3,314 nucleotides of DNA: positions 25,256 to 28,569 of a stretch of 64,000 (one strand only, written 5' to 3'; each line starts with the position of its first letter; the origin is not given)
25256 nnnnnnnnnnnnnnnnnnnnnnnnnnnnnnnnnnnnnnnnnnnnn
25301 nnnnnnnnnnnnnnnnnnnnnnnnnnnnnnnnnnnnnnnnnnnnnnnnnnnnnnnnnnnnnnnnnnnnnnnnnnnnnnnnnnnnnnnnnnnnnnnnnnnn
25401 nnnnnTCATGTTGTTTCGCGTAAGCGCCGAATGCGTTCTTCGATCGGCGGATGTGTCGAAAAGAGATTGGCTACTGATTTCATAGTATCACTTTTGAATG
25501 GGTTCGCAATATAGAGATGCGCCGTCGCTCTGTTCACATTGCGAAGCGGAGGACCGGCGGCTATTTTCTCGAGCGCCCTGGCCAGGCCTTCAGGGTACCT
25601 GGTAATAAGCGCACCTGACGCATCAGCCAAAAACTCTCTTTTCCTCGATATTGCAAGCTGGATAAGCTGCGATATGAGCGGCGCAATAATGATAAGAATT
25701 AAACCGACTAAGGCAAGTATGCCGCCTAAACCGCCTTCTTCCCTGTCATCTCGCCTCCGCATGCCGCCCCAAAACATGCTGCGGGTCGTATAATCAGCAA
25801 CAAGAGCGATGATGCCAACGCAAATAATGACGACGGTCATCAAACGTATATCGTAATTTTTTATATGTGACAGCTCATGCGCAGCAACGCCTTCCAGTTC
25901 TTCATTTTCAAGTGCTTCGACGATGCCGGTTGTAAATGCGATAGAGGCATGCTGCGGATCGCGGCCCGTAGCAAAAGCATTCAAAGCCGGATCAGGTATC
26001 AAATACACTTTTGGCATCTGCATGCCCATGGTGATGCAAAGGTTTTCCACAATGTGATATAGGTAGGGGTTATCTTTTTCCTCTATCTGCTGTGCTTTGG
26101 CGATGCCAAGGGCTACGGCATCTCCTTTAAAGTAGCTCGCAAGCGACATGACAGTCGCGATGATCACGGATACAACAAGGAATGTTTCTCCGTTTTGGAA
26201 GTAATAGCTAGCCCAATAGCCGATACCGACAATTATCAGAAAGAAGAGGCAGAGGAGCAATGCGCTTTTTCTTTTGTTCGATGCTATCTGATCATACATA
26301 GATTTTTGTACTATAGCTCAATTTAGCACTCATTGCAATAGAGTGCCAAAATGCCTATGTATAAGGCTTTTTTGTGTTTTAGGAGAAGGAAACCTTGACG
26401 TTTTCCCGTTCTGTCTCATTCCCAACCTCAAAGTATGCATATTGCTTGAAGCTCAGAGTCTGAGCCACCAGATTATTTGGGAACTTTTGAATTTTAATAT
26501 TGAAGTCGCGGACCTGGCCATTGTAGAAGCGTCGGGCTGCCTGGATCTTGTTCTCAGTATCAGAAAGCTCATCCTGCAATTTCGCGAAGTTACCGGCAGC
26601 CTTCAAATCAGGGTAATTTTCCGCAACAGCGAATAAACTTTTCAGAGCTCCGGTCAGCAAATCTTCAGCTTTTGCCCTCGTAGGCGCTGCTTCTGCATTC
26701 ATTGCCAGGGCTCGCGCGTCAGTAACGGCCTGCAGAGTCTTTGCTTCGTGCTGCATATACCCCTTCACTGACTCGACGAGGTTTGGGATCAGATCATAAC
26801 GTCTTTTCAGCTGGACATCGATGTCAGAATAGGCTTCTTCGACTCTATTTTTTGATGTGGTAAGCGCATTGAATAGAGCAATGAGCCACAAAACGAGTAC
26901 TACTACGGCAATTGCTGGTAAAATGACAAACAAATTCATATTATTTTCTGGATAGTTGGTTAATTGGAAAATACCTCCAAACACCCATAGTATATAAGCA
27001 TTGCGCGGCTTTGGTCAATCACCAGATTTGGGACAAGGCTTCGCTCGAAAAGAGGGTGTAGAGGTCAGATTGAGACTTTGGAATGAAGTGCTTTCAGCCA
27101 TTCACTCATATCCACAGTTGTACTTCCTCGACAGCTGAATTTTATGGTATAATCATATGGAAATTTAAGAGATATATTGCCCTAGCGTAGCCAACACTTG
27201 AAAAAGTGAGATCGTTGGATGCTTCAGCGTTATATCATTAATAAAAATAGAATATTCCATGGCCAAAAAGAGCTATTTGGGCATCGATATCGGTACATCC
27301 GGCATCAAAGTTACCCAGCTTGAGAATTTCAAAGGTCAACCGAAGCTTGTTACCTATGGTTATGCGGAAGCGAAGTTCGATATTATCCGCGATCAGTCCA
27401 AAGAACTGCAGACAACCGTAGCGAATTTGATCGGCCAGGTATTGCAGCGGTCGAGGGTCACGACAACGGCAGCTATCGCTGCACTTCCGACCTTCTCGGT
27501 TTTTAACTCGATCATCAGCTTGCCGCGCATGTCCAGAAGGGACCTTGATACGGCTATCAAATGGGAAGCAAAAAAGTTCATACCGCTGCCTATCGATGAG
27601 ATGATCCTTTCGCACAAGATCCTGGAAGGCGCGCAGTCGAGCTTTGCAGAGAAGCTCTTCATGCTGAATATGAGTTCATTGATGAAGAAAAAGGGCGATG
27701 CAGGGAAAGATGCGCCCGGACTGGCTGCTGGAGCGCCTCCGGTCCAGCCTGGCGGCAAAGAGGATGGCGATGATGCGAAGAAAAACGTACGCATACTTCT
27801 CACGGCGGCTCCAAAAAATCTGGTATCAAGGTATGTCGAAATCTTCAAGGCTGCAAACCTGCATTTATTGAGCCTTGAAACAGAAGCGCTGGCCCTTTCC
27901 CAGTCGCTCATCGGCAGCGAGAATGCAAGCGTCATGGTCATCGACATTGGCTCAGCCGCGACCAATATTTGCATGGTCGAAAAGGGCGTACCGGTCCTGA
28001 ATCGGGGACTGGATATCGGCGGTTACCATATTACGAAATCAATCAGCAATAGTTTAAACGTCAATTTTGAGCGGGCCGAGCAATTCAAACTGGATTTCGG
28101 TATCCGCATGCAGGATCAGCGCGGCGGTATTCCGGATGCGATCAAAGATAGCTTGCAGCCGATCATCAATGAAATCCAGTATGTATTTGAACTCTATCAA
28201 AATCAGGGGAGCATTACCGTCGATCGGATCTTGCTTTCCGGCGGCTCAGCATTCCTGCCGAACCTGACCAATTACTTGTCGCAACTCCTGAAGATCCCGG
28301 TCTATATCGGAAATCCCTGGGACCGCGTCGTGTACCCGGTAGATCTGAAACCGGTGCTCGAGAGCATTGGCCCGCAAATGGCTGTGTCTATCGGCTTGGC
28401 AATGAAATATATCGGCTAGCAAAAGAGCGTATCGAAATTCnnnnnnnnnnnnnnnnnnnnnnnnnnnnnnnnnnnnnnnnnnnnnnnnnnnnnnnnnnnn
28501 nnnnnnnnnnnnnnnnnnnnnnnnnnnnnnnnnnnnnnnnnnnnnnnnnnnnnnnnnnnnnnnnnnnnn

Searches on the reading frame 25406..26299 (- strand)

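Call 4: search_protein_families(library=pfam, proteins=[window:25406-26299:-], max_evalue=0.01)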
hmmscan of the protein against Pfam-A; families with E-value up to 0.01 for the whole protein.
window:25406-26299:- (297 aa): 3 families
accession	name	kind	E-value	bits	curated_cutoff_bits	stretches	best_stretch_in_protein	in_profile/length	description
PF01435.24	Peptidase_M48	-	1.9e-30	106.5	20.3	1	75-296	2-185/186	Peptidase family M48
PF06157.16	DUF973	-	0.0025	17.5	26.4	1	133-211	42-119/309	Protein of unknown function (DUF973)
PF05569.17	Peptidase_M56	-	0.0099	15.5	31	0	120-158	178-216/296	BlaR1 peptidase M56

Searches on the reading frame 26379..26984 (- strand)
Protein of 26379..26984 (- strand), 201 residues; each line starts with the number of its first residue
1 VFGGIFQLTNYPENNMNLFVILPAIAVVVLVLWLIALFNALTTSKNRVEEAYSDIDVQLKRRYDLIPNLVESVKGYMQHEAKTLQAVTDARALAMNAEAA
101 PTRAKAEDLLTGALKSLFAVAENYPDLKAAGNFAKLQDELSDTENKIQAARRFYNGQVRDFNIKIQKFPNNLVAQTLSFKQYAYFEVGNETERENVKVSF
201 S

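Call 4: search_protein_families(library=pfam, proteins=[window:26379-26984:-], max_evalue=0.01)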
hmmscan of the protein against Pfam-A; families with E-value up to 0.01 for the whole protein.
window:26379-26984:- (201 aa): 3 families
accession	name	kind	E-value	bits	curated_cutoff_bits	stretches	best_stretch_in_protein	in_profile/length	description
PF04011.17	LemA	-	7.7e-60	201.5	26.2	1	51-200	1-149/149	LemA family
PF12501.13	DUF3708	-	0.00032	20.8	24.1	1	14-133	39-151/166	Phosphate ATP-binding cassette transporter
PF06103.16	DUF948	-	0.0039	17.8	37.2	0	21-89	4-75/89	Bacterial protein of unknown function (DUF948)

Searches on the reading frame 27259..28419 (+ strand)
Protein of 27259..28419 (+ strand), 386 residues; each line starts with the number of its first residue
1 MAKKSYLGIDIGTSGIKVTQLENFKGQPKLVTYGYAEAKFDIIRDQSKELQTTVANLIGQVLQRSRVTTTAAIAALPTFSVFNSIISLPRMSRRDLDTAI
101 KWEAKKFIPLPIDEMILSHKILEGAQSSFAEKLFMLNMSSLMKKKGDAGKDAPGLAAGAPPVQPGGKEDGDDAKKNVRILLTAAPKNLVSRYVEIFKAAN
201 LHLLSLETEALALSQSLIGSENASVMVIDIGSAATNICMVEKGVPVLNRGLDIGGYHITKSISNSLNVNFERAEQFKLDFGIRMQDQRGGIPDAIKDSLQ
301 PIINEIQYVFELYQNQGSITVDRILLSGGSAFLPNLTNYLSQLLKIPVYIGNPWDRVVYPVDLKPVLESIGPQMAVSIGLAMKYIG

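Call 4: search_protein_families(library=pfam, proteins=[window:27259-28419:+], max_evalue=0.01)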
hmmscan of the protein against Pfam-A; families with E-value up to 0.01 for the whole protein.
window:27259-28419:+ (386 aa): 6 families
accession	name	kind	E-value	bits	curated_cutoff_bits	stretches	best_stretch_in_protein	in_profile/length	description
PF11104.14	PilM_2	-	1.1e-37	130.2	27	2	175-383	124-338/340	Type IV pilus assembly protein PilM;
PF14450.12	FtsA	-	4e-16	60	31.8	1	226-379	1-127/127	Cell division protein FtsA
PF06723.19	MreB_Mbl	-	3.8e-10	39.6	27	2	291-352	242-305/327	MreB/Mbl protein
PF25216.1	Volactin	-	0.0016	18.4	35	1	228-306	171-250/321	Volactin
PF00022.25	Actin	-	0.005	15.9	27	0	218-271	137-193/410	Actin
PF06277.17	EutA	-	0.0079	15.5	27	0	220-261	140-181/475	Ethanolamine utilisation protein EutA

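Call 8: search_protein_families(library=ncbifam, proteins=[window:27259-28419:+], max_evalue=1)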
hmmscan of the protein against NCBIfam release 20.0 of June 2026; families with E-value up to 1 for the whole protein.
window:27259-28419:+ (386 aa): 14 families
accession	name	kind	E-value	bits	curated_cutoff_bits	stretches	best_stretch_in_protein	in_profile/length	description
TIGR01175.1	pilM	subfamily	1.2e-50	172.5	133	2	174-383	130-346/348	type IV pilus assembly protein PilM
NF045709.1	Amuc_1101_fam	equivalog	1.2e-29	103.6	650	2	219-386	174-351/608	Amuc_1101 family PilM-like pilus complex protein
TIGR01174.1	ftsA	equivalog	2.2e-14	53.3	175.85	1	177-287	148-260/371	cell division protein FtsA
NF011660.0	PRK15080.1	equivalog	2.6e-13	49.8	182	1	194-349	115-256/277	ethanolamine utilization protein EutJ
NF010539.0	PRK13927.1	subfamily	4.1e-10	39.1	293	2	207-271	135-199/339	rod shape-determining protein MreB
NF010540.1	PRK13929.1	exception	9.1e-10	38.1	515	2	291-356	247-315/334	rod-share determining protein MreBH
TIGR02529.1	EutJ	subfamily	1.7e-09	37.5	152.1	1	192-350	80-224/239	ethanolamine utilization protein EutJ family protein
TIGR00904.1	mreB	subfamily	4.2e-09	35.9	365.75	2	290-352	248-312/334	MreB/Mrl family cell shape determining protein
NF008673.0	PRK11678.1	equivalog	0.00077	18.4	331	1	290-355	373-435/450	molecular chaperone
NF045748.1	MPN316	equivalog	0.0019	17.4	500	1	186-269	166-248/424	MPN316 family protein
NF007992.0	PRK10719.1-3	equivalog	0.039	12.8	598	1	217-261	139-183/478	ethanolamine ammonia-lyase reactivating factor EutA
NF007009.0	PRK09472.1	equivalog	0.062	12.3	409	1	193-285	172-266/420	cell division protein FtsA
NF007994.0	PRK10719.1-5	equivalog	0.067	12.1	952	1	220-259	142-181/473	ethanolamine ammonia-lyase reactivating factor EutA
NF040964.1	MamK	subfamily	0.13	11.3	400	1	224-271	145-194/335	MamK family actin-like protein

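Call 52: find_homologous_proteins(query=window:27259-28416:+, max_evalue=1e-10)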
Query window:27259-28416:+ (386 aa): 1391 proteins with E <= 1e-10 among 8000 candidates; the best 120 are listed.
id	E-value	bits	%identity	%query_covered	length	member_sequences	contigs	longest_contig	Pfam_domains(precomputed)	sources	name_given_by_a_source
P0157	5.1e-248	840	100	100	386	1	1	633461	PF06723.20,PF14450.13,PF11104.15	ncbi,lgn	-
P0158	2.8e-221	752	91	100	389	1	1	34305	PF06723.20,PF14450.13,PF11104.15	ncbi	-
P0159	3.4e-215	732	89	100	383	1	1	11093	PF06723.20,PF14450.13,PF11104.15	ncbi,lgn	-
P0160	1.3e-192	658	77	100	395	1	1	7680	PF06723.20,PF14450.13,PF11104.15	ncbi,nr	ncbi:MAG: pilus assembly protein PilM [Candidatus Komeilibacteria bacterium]|nr:pilus assembly prote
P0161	4.0e-190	649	75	100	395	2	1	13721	PF06723.20,PF14450.13,PF11104.15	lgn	-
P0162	7.8e-186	635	75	100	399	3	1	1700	PF06723.20,PF14450.13,PF11104.15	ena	-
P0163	8.9e-184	629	74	100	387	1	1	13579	PF06723.20,PF14450.13,PF11104.15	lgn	-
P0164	1.6e-183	628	72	100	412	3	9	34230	PF06723.20,PF14450.13,PF11104.15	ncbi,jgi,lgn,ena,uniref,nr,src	ncbi:MAG: hypothetical protein A3B31_02665 [Candidatus Komeilibacteria bacterium RIFCSPLOWO2_01_FULL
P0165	3.9e-178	610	71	100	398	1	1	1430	PF25216.1,PF06723.20,PF14450.13,PF11104.15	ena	-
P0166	4.0e-178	610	71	100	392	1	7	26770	PF06723.20,PF14450.13,PF11104.15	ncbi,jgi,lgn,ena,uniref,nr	ncbi:MAG: hypothetical protein A3B30_01480 [Candidatus Komeilibacteria bacterium RIFCSPLOWO2_01_FULL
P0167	4.2e-172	590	67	100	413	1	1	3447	PF06723.20,PF14450.13,PF11104.15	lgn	-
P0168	3.4e-170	584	70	100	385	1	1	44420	PF06723.20,PF14450.13,PF11104.15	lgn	-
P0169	4.9e-168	577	71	100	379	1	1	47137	PF06723.20,PF14450.13,PF11104.15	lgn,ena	-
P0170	2.4e-167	575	69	100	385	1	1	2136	PF06723.20,PF14450.13,PF11104.15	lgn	-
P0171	4.6e-161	554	65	100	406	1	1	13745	PF06723.20,PF14450.13,PF11104.15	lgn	-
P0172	6.8e-138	478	56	100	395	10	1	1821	PF06723.20,PF14450.13,PF11104.15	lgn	-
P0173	4.6e-137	475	56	100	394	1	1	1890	PF06723.20,PF14450.13,PF11104.15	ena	-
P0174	4.3e-135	468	56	100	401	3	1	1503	PF06723.20,PF14450.13,PF11104.15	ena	-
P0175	1.0e-134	467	56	100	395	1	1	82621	PF06723.20,PF14450.13,PF11104.15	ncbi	ncbi:MAG: pilus assembly protein PilM [Candidatus Komeilibacteria bacterium]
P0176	2.7e-133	463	56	100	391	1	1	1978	PF06723.20,PF14450.13,PF11104.15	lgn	-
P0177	3.0e-133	462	57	100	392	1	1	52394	PF06723.20,PF14450.13,PF11104.15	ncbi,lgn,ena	-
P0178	3.5e-133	462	55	100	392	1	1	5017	PF06723.20,PF14450.13,PF11104.15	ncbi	-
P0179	3.8e-133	462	55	100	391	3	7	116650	PF06723.20,PF14450.13,PF11104.15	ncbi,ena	-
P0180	6.7e-130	451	56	99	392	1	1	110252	PF06723.20,PF14450.13,PF11104.15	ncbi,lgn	-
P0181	1.8e-128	447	55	99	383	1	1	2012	PF06723.20,PF14450.13,PF11104.15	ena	-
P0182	2.4e-128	446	57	99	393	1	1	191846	PF06723.20,PF14450.13,PF11104.15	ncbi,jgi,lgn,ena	ncbi:MAG: pilus assembly protein PilM [Patescibacteria group bacterium]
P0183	7.1e-128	445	54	99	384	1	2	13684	PF06723.20,PF14450.13,PF11104.15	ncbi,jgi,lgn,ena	-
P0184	2.3e-127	443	54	98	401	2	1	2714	PF06723.20,PF14450.13,PF11104.15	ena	-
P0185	2.4e-127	443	54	99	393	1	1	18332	PF06723.20,PF14450.13,PF11104.15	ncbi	-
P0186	4.0e-127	442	54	99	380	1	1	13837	PF06723.20,PF14450.13,PF11104.15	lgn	-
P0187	7.6e-127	441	55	99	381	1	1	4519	PF06723.20,PF14450.13,PF11104.15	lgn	-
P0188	2.0e-126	440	56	99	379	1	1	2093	PF06723.20,PF14450.13,PF11104.15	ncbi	-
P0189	2.2e-126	440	56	99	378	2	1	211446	PF06723.20,PF14450.13,PF11104.15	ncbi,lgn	-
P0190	2.5e-126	440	54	98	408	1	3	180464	PF06723.20,PF14450.13,PF11104.15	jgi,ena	jgi:Tfp pilus assembly PilM family ATPase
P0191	2.6e-126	440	55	99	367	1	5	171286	PF06723.20,PF14450.13,PF11104.15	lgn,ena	-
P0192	3.6e-126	439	54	99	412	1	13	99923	PF06723.20,PF14450.13,PF11104.15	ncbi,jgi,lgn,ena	jgi:Tfp pilus assembly PilM family ATPase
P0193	3.7e-126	439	54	99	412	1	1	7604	PF06723.20,PF14450.13,PF11104.15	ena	-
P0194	4.6e-126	439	54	99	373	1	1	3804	PF06723.20,PF14450.13,PF11104.15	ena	-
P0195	5.6e-126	438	54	99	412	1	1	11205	PF06723.20,PF14450.13,PF11104.15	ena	-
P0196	6.3e-126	438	54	98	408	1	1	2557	PF06723.20,PF14450.13,PF11104.15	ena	-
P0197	7.3e-126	438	54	99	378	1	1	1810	PF06723.20,PF14450.13,PF11104.15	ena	-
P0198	1.1e-125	438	54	99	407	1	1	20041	PF06723.20,PF14450.13,PF11104.15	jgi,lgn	jgi:Tfp pilus assembly PilM family ATPase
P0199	1.2e-125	437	54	99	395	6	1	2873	PF06723.20,PF14450.13,PF11104.15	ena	-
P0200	1.2e-125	437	54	99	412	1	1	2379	PF06723.20,PF14450.13,PF11104.15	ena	-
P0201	1.2e-125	437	54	99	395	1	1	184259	PF06723.20,PF14450.13,PF11104.15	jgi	-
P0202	1.2e-125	437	56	99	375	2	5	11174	PF06723.20,PF14450.13,PF11104.15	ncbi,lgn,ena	-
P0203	1.2e-125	437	55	99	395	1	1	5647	PF06723.20,PF14450.13,PF11104.15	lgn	-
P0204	1.4e-125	437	54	99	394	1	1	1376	PF06723.20,PF14450.13,PF21522.4,PF11104.15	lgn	-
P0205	1.1e-124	434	53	99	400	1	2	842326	PF06723.20,PF14450.13,PF11104.15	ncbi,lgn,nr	ncbi:pilus assembly protein PilM [Candidatus Nomurabacteria bacterium]|nr:pilus assembly protein Pil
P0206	1.2e-124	434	54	99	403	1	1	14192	PF06723.20,PF14450.13,PF11104.15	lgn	-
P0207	2.0e-124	433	51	99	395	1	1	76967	PF06723.20,PF14450.13,PF11104.15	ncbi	-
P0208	2.3e-124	433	54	99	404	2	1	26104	PF06723.20,PF14450.13,PF11104.15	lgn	-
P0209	2.4e-124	433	53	100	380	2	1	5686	PF06723.20,PF14450.13,PF11104.15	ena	-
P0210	2.5e-124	433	54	99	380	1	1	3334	PF06723.20,PF14450.13,PF11104.15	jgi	jgi:type IV pilus assembly protein PilM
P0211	3.9e-124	432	54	99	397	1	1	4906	PF06723.20,PF14450.13,PF11104.15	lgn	-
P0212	3.9e-124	432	54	99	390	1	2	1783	PF06723.20,PF14450.13,PF11104.15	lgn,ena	-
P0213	4.6e-124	432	52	99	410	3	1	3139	PF06723.20,PF14450.13,PF11104.15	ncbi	-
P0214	5.2e-124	432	54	99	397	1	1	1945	PF06723.20,PF14450.13,PF11104.15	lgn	-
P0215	5.8e-124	432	49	99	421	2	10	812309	PF06723.20,PF14450.13,PF11104.15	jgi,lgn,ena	jgi:Tfp pilus assembly PilM family ATPase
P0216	5.9e-124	432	55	99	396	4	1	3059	PF06723.20,PF14450.13,PF11104.15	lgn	-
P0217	7.6e-124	431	51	99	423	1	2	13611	PF06723.20,PF14450.13,PF11104.15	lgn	-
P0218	7.6e-124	431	54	99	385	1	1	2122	PF06723.20,PF14450.13,PF11104.15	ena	-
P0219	7.9e-124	431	54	99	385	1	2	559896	PF06723.20,PF14450.13,PF11104.15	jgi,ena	jgi:type IV pilus assembly protein PilM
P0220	9.1e-124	431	53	99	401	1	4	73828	PF06723.20,PF14450.13,PF11104.15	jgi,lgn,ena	-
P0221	9.2e-124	431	52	99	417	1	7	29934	PF06723.20,PF14450.13,PF11104.15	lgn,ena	-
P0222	1.2e-123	431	54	99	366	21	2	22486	PF06723.20,PF14450.13,PF11104.15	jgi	jgi:type IV pilus assembly protein PilM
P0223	1.3e-123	431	53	99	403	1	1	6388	PF06723.20,PF14450.13,PF11104.15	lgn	-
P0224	1.4e-123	431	52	99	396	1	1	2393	PF06723.20,PF14450.13,PF11104.15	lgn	-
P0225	1.5e-123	431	54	99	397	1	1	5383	PF06723.20,PF14450.13,PF11104.15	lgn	-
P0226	1.7e-123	430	53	99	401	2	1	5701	PF06723.20,PF14450.13,PF11104.15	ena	-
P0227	1.7e-123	430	54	99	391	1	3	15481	PF06723.20,PF14450.13,PF11104.15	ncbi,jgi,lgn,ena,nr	ncbi:MAG TPA: pilus assembly protein PilM [Patescibacteria group bacterium]|nr:pilus assembly protei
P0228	1.8e-123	430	54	99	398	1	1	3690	PF06723.20,PF14450.13,PF11104.15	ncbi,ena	-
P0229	2.4e-123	430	52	99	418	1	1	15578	PF06723.20,PF14450.13,PF11104.15,PF08841.17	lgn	-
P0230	2.9e-123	430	53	99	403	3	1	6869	PF06723.20,PF14450.13,PF11104.15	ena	-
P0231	3.2e-123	429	52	99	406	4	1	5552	PF06723.20,PF14450.13,PF11104.15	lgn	-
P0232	3.4e-123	429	51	99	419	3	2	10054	PF06723.20,PF14450.13,PF11104.15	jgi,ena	jgi:Tfp pilus assembly PilM family ATPase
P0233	3.8e-123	429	51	99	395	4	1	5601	PF06723.20,PF14450.13,PF11104.15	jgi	-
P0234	4.6e-123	429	52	99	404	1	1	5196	PF06723.20,PF14450.13,PF11104.15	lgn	-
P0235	4.9e-123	429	54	98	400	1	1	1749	PF06723.20,PF14450.13,PF11104.15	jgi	jgi:Tfp pilus assembly PilM family ATPase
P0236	5.4e-123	429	54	99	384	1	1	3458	PF06723.20,PF14450.13,PF11104.15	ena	-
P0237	7.2e-123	428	54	99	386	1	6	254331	PF06723.20,PF14450.13,PF11104.15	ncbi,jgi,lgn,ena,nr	ncbi:pilus assembly protein PilM [Candidatus Parcubacteria bacterium]|jgi:type IV pilus assembly pro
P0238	8.9e-123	428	52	99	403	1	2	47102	PF06723.20,PF14450.13,PF11104.15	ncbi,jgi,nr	ncbi:hypothetical protein C4566_00605 [Candidatus Parcubacteria bacterium]|nr:MAG: hypothetical prot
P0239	1.6e-122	427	55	99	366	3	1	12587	PF06723.20,PF14450.13,PF11104.15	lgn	-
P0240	1.8e-122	427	54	98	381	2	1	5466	PF06723.20,PF14450.13,PF11104.15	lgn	-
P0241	2.1e-122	427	54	99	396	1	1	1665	PF06723.20,PF14450.13,PF11104.15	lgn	-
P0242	2.3e-122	427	54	99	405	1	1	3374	PF06723.20,PF14450.13,PF11104.15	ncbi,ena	-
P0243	2.3e-122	427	54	99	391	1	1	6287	PF06723.20,PF14450.13,PF11104.15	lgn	-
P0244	2.3e-122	427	54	99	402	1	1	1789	PF06723.20,PF14450.13,PF11104.15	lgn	-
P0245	4.4e-122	426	53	99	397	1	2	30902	PF06723.20,PF14450.13,PF11104.15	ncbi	-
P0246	1.0e-121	424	52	99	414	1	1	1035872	PF06723.20,PF14450.13,PF11104.15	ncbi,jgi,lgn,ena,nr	ncbi:pilus assembly protein PilM [Patescibacteria group bacterium]|nr:pilus assembly protein PilM [P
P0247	1.1e-121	424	53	99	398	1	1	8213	PF06723.20,PF14450.13,PF11104.15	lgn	-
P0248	1.3e-121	424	54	99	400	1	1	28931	PF06723.20,PF14450.13,PF11104.15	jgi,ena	-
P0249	1.9e-121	424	54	99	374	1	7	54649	PF06723.20,PF14450.13,PF11104.15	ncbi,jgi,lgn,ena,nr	ncbi:pilus assembly protein PilM [Candidatus Parcubacteria bacterium]|jgi:type IV pilus assembly pro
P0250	2.7e-121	423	51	99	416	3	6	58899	PF06723.20,PF14450.13,PF11104.15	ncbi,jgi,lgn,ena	-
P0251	4.6e-121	422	53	99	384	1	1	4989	PF06723.20,PF14450.13,PF11104.15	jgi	jgi:type IV pilus assembly protein PilM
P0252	1.0e-120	421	54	99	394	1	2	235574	PF00012.27,PF06723.20,PF14450.13,PF11104.15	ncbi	-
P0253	1.3e-120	421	52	99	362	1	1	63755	PF06723.20,PF14450.13,PF11104.15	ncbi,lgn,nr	ncbi:MAG: type IV pilus assembly protein PilM [Candidatus Komeilibacteria bacterium]|nr:type IV pilu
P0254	1.4e-120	421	52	99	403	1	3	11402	PF06723.20,PF14450.13,PF11104.15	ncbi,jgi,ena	-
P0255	1.4e-120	421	52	99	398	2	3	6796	PF06723.20,PF14450.13,PF11104.15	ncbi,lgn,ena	-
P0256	1.5e-120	421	51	99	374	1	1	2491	PF06723.20,PF14450.13,PF11104.15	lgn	-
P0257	1.8e-120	420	50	99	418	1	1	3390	PF06723.20,PF14450.13,PF11104.15,PF08841.17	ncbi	-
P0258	1.8e-120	420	53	99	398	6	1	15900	PF06723.20,PF14450.13,PF11104.15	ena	-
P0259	1.9e-120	420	53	99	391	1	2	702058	PF06723.20,PF14450.13,PF11104.15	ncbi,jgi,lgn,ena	ncbi:MAG: pilus assembly protein PilM [Patescibacteria group bacterium]|jgi:type IV pilus assembly p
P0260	1.9e-120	420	53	99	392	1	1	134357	PF06723.20,PF14450.13,PF11104.15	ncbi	ncbi:MAG: pilus assembly protein PilM, partial [Patescibacteria group bacterium]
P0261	2.1e-120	420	49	99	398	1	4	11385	PF06723.20,PF14450.13,PF11104.15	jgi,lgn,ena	-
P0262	3.1e-120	420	52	99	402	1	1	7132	PF06723.20,PF14450.13,PF11104.15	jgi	-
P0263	3.6e-120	419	51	99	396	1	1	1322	PF06723.20,PF14450.13,PF11104.15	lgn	-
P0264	4.1e-120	419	51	99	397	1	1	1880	PF06723.20,PF14450.13,PF11104.15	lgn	-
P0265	5.7e-120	419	52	99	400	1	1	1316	PF06723.20,PF14450.13,PF11104.15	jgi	-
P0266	7.5e-120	418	52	99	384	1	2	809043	PF06723.20,PF14450.13,PF11104.15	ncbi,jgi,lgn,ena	ncbi:MAG: pilus assembly protein PilM [Patescibacteria group bacterium]|jgi:type IV pilus assembly p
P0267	7.7e-120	418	53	99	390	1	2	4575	PF06723.20,PF14450.13,PF11104.15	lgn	-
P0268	7.7e-120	418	50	99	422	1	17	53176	PF06723.20,PF14450.13,PF11104.15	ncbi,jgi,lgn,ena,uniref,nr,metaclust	ncbi:MAG: hypothetical protein COV55_01970 [Candidatus Komeilibacteria bacterium CG11_big_fil_rev_8_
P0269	7.8e-120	418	52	99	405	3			PF06723.20,PF14450.13,PF11104.15,PF08841.17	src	-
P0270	1.1e-119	418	52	99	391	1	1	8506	PF06723.20,PF14450.13,PF11104.15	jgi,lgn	-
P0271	1.2e-119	418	52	99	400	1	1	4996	PF06723.20,PF14450.13,PF11104.15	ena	-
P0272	1.2e-119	418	52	99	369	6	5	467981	PF06723.20,PF14450.13,PF11104.15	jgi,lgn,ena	jgi:type IV pilus assembly protein PilM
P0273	1.4e-119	417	54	99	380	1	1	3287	PF06723.20,PF14450.13,PF11104.15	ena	-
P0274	1.6e-119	417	52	99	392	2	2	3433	PF25216.1,PF06723.20,PF14450.13,PF11104.15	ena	-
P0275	1.7e-119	417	52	99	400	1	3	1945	PF06723.20,PF14450.13,PF11104.15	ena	-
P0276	1.8e-119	417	53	99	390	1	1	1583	PF06723.20,PF14450.13,PF11104.15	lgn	-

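Call 71: search_solved_structures(query=window:27259-28416:+, max_evalue=0.001)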
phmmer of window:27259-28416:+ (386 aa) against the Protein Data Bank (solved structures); distinct sequences matched with E-value up to 0.001: 9.
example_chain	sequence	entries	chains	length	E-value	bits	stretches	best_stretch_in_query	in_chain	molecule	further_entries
3jc8_Ma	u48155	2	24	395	1.3e-28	103.3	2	170-383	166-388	Type IV pilus biogenesis protein PilM | PilM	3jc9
2ych_A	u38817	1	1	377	5.9e-24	88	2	175-383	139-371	COMPETENCE PROTEIN PILM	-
5eox_A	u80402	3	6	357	1.6e-19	73.4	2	199-383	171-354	Type 4 fimbrial biogenesis protein PilM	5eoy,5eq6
5eou_A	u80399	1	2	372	1.9e-19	73.2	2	199-383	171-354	Type 4 fimbrial biogenesis protein PilM,Type 4 fimbrial biogenesis protein PilN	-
3wt0_A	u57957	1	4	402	7.9e-08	35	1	182-289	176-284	Cell division protein FtsA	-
3wqt_A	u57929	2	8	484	1.7e-07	33.8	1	182-289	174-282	Cell division protein FtsA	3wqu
3h1q_A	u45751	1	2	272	2.1e-07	33.5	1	182-344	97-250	Ethanolamine utilization protein EutJ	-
7zpt_M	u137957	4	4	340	9.7e-05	24.8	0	291-357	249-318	Cell shape-determining protein MreB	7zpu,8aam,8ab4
8azg_M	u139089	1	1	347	0.0001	24.7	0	291-357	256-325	Cell shape-determining protein MreB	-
